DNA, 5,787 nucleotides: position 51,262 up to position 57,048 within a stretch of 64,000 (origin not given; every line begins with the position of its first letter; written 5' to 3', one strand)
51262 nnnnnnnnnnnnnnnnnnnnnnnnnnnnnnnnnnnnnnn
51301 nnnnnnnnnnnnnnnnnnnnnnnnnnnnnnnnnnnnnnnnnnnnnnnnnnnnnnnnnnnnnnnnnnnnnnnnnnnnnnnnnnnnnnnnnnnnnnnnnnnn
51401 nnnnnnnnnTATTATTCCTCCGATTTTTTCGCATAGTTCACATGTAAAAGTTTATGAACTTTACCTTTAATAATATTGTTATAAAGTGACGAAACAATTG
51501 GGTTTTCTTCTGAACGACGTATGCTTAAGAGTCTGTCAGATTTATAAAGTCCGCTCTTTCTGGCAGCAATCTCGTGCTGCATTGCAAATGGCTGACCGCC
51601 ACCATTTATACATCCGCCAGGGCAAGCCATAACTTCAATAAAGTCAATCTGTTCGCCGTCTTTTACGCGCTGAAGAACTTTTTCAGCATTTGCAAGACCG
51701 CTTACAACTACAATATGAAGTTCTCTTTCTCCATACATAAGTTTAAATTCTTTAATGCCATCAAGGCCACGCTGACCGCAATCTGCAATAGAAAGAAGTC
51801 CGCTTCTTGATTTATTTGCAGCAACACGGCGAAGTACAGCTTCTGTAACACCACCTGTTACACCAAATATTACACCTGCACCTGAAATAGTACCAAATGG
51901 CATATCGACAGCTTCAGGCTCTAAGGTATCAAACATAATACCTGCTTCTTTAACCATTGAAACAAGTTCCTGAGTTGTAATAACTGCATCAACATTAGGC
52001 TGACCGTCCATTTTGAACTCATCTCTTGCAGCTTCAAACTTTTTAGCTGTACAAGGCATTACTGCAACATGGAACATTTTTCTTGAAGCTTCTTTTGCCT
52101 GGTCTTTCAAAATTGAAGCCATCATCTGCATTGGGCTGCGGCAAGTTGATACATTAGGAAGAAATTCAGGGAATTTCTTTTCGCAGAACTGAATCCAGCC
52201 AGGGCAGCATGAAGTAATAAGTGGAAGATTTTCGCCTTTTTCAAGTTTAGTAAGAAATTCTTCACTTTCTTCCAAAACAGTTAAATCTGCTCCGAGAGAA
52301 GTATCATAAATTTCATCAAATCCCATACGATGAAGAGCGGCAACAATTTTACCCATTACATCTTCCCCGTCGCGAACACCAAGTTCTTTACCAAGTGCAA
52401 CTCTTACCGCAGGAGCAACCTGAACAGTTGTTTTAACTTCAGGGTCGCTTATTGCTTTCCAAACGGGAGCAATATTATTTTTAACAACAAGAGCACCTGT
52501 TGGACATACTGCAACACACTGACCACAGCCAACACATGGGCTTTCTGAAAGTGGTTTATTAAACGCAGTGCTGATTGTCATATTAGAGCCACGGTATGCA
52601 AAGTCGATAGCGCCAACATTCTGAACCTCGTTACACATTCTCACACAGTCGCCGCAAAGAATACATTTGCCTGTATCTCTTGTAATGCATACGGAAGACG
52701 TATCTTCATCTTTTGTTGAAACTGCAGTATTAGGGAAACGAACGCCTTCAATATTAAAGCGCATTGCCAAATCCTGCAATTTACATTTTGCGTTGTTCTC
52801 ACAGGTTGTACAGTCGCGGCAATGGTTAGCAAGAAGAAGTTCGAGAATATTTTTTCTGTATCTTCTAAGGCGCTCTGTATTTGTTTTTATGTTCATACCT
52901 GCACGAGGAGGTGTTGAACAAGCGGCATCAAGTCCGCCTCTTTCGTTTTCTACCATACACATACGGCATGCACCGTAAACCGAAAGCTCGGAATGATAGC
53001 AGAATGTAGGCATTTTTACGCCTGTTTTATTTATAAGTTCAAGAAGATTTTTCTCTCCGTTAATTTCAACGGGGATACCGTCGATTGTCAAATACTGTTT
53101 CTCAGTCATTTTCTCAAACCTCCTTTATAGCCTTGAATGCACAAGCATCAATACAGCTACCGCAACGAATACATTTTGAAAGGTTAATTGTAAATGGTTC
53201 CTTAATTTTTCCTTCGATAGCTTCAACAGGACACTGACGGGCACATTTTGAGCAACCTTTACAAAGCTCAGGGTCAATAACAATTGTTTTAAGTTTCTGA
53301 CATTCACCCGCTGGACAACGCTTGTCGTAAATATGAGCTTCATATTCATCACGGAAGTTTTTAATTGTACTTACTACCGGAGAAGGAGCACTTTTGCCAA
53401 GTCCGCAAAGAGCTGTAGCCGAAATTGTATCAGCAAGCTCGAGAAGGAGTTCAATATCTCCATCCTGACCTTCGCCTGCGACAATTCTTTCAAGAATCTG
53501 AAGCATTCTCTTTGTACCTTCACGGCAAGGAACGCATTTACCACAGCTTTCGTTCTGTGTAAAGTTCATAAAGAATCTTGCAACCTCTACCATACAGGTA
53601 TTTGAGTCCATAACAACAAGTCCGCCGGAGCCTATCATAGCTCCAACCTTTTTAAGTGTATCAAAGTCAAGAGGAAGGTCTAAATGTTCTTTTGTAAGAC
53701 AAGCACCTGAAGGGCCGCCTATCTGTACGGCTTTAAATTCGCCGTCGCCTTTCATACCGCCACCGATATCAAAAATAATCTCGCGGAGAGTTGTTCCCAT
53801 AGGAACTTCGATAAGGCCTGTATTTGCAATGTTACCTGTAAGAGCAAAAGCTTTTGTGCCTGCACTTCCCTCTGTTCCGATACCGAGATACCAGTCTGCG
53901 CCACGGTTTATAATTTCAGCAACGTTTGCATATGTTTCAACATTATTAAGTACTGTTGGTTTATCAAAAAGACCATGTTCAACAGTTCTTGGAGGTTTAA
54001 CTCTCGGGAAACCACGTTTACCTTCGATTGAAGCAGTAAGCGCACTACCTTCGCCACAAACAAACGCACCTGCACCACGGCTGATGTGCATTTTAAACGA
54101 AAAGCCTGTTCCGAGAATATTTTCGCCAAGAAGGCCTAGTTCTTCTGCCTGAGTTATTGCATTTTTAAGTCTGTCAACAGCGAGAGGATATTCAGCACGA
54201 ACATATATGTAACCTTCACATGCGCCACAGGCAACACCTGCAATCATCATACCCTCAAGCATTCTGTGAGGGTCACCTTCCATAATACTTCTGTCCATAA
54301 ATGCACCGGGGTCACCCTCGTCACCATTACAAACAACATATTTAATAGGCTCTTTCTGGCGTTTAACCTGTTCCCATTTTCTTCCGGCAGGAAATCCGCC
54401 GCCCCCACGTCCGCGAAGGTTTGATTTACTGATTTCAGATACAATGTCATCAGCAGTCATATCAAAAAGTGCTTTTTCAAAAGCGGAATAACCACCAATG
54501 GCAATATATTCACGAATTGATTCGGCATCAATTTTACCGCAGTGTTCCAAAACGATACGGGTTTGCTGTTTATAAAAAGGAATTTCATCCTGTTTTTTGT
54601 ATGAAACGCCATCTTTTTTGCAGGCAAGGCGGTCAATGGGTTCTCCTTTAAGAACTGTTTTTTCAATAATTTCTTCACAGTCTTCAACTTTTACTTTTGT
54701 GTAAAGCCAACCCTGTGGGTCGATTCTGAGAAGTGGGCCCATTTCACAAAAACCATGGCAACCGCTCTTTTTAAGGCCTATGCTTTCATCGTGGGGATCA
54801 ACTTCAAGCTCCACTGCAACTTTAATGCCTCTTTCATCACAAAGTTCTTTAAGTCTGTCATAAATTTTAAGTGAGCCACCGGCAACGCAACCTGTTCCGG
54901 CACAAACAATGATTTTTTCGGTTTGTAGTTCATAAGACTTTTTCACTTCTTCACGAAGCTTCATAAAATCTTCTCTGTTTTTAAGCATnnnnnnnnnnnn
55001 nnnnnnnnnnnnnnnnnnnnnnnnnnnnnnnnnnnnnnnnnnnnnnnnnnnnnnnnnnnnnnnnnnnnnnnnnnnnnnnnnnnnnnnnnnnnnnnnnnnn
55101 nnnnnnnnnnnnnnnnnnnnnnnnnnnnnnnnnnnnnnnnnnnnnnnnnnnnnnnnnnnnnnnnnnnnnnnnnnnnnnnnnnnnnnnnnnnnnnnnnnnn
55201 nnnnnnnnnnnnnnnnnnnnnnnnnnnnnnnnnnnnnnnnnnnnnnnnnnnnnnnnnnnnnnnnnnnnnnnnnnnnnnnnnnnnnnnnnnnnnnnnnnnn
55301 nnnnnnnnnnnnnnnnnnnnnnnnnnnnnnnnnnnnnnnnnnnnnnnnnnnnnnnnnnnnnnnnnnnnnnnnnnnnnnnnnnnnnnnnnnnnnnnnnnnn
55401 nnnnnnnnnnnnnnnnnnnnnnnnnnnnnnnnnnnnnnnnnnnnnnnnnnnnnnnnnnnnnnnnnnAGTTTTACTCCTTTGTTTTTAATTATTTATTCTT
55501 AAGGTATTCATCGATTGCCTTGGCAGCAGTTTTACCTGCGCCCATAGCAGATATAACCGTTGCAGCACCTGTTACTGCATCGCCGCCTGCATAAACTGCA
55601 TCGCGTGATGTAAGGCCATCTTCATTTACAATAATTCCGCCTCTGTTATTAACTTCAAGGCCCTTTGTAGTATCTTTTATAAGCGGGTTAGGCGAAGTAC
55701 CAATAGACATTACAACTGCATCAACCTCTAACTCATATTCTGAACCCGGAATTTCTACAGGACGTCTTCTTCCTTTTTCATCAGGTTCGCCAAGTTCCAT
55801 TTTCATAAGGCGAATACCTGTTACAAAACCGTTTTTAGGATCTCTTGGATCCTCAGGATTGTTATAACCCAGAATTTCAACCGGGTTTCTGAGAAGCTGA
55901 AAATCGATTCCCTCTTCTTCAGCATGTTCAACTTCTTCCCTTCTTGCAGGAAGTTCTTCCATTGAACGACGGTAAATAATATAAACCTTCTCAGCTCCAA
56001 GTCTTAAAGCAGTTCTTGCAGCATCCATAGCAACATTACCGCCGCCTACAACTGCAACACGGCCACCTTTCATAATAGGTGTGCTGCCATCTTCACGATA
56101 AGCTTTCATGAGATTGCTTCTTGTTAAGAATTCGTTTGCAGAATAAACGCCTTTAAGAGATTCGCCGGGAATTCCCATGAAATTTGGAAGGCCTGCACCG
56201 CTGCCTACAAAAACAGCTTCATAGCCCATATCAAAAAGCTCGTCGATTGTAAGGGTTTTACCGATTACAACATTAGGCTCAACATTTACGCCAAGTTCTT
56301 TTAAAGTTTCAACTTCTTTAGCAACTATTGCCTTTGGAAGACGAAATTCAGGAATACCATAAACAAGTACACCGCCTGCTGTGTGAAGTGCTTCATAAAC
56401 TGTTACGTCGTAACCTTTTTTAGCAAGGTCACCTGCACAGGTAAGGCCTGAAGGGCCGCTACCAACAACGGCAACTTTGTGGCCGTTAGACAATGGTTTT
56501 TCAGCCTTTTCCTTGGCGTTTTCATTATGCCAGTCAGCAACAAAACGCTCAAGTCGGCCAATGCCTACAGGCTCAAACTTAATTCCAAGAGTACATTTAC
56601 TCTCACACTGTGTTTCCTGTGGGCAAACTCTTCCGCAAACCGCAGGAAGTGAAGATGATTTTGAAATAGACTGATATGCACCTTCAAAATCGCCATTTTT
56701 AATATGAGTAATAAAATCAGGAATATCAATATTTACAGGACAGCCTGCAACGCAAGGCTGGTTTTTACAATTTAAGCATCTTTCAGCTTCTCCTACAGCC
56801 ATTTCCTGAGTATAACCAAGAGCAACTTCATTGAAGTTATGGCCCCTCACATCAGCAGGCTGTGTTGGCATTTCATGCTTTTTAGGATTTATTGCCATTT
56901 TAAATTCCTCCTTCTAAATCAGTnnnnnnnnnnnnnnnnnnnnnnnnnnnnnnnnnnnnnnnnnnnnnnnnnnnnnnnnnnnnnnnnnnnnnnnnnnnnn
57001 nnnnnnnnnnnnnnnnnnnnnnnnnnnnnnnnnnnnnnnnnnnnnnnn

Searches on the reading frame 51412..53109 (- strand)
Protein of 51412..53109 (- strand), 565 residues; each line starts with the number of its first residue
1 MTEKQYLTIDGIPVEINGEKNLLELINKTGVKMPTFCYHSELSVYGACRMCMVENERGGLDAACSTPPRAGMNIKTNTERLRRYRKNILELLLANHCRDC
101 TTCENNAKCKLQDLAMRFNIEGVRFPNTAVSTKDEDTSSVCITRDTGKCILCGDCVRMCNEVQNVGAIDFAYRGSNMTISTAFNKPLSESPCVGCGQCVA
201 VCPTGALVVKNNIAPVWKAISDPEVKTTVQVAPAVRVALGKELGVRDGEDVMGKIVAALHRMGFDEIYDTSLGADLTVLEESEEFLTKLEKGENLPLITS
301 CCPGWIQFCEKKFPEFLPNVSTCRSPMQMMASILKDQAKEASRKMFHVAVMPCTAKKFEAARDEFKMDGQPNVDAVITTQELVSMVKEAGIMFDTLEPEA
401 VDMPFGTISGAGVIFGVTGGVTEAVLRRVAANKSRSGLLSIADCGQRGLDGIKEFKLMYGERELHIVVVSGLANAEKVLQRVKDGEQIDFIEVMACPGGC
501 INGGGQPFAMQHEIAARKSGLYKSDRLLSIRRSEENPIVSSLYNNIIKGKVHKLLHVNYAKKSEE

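Call 56: search_protein_families(library=pfam, proteins=[window:51412-53109:-], max_evalue=0.00001)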
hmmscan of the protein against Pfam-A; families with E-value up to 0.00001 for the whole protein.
window:51412-53109:- (565 aa): 10 families
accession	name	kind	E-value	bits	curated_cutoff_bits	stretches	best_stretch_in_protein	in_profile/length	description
PF02906.19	Fe_hyd_lg_C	-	2.4e-92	309.5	22.1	1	226-504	2-245/245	Iron only hydrogenase large subunit, C-terminal domain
PF10588.14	NADH-G_4Fe-4S_3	-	5.7e-17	61.4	27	1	85-124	1-40/40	NADH-ubiquinone oxidoreductase-G iron-sulfur binding region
PF13510.11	Fer2_4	-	2.2e-13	50.5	22.8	1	7-78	6-81/82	2Fe-2S iron-sulfur cluster binding domain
PF02256.22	Fe_hyd_SSU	-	1.4e-10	41.5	24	1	512-561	2-55/56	Iron hydrogenase small subunit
PF12838.12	Fer4_7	-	2e-10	41.4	27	1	148-206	1-52/52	4Fe-4S dicluster domain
PF22117.2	Fer4_Nqo3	-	4.1e-08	33.7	27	1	142-207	4-66/67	NADH-quinone oxidoreductase subunit 3, ferredoxin-like domain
PF14697.11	Fer4_21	-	2.6e-07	31.1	35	1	146-205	5-55/59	4Fe-4S dicluster domain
PF00037.32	Fer4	-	1.8e-06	28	21.1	1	189-207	5-23/24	4Fe-4S binding domain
PF13237.11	Fer4_10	-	3.3e-06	27.4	25.5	0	189-207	6-26/53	4Fe-4S dicluster domain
PF13183.11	Fer4_8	-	7.9e-06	26.8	27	1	148-205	4-67/68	4Fe-4S dicluster domain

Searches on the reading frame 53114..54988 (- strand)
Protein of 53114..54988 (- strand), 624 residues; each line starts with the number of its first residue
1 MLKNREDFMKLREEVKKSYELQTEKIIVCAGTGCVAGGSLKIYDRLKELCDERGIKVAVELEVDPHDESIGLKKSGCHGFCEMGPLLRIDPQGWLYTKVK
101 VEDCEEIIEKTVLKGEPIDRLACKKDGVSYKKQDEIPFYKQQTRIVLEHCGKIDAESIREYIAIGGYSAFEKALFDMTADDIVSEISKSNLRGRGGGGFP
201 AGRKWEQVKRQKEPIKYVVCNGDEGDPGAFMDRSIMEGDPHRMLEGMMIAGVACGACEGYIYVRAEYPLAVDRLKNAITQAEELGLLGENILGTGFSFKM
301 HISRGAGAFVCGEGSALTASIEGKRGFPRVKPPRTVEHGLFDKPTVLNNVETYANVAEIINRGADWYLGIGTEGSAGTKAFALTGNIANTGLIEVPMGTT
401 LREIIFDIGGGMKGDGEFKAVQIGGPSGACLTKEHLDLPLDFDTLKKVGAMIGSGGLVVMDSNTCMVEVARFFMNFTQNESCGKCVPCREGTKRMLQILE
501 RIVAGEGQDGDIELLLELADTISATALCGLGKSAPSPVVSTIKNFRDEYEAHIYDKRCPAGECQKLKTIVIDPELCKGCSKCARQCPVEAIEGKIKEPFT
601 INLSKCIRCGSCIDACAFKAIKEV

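Call 56: search_protein_families(library=pfam, proteins=[window:53114-54988:-], max_evalue=0.00001)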
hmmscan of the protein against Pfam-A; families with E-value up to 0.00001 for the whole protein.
window:53114-54988:- (624 aa): 8 families
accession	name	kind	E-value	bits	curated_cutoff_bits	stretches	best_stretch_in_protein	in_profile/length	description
PF01512.22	Complex1_51K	-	7.4e-46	156.2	31.2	1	186-357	1-149/150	Nuo51 FMN-binding domain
PF10589.14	NADH_4Fe-4S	-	7e-35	119.2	23.5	1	468-552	1-85/85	NADH-ubiquinone oxidoreductase-F iron-sulfur binding region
PF00037.32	Fer4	-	1.9e-10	40.5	21.1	1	569-592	1-24/24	4Fe-4S binding domain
PF13237.11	Fer4_10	-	1.8e-09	37.8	25.5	1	569-616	2-52/53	4Fe-4S dicluster domain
PF12837.12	Fer4_6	-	3.3e-08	33.5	25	1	569-591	2-24/24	4Fe-4S binding domain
PF01257.25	2Fe-2S_thioredx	-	1.4e-06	28.6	24.8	1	25-110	67-143/145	Thioredoxin-like [2Fe-2S] ferredoxin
PF12838.12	Fer4_7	-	2e-06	28.6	27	1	576-620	2-52/52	4Fe-4S dicluster domain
PF13187.11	Fer4_9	-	4.3e-06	27.1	27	1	576-620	2-51/52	4Fe-4S dicluster domain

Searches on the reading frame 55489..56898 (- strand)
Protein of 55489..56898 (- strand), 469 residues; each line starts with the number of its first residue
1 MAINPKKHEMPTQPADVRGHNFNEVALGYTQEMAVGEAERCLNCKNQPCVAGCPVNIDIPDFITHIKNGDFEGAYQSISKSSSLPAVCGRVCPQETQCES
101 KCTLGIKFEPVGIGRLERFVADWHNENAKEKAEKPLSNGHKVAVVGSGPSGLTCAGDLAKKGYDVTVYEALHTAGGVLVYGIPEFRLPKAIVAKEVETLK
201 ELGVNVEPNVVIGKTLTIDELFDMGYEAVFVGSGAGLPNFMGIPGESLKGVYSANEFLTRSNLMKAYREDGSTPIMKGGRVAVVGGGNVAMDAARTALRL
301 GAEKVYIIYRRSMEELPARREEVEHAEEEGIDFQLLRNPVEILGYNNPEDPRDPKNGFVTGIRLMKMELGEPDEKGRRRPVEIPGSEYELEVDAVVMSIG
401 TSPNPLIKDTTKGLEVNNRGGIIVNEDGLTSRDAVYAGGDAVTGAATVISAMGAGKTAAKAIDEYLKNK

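Call 56: search_protein_families(library=pfam, proteins=[window:55489-56898:-], max_evalue=0.00001)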
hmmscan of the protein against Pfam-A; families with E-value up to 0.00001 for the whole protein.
window:55489-56898:- (469 aa): 7 families
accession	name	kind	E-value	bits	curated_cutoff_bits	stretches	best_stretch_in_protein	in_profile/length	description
PF14691.11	Fer4_20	-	1e-44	151.4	25.8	1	20-127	3-111/113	Dihydroprymidine dehydrogenase domain II, 4Fe-4S cluster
PF07992.20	Pyr_redox_2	-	3.8e-35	122.1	26.1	1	141-455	2-291/291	Pyridine nucleotide-disulphide oxidoreductase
PF00070.33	Pyr_redox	-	2e-12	47.9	22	0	280-344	1-68/82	Pyridine nucleotide-disulphide oxidoreductase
PF13738.12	Pyr_redox_3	-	9.4e-09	35.4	30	0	263-312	149-197/305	Pyridine nucleotide-disulphide oxidoreductase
PF13450.12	NAD_binding_8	-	8.9e-08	32.7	21.9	1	144-176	1-33/68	NAD(P)-binding Rossmann-like domain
PF01946.23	Thi4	-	1.3e-06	28.3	26.2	1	141-208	19-86/235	Thi4 family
PF01262.27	AlaDh_PNT_C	-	2.8e-06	27.4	23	0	254-310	5-59/214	Alanine dehydrogenase/PNT, C-terminal domain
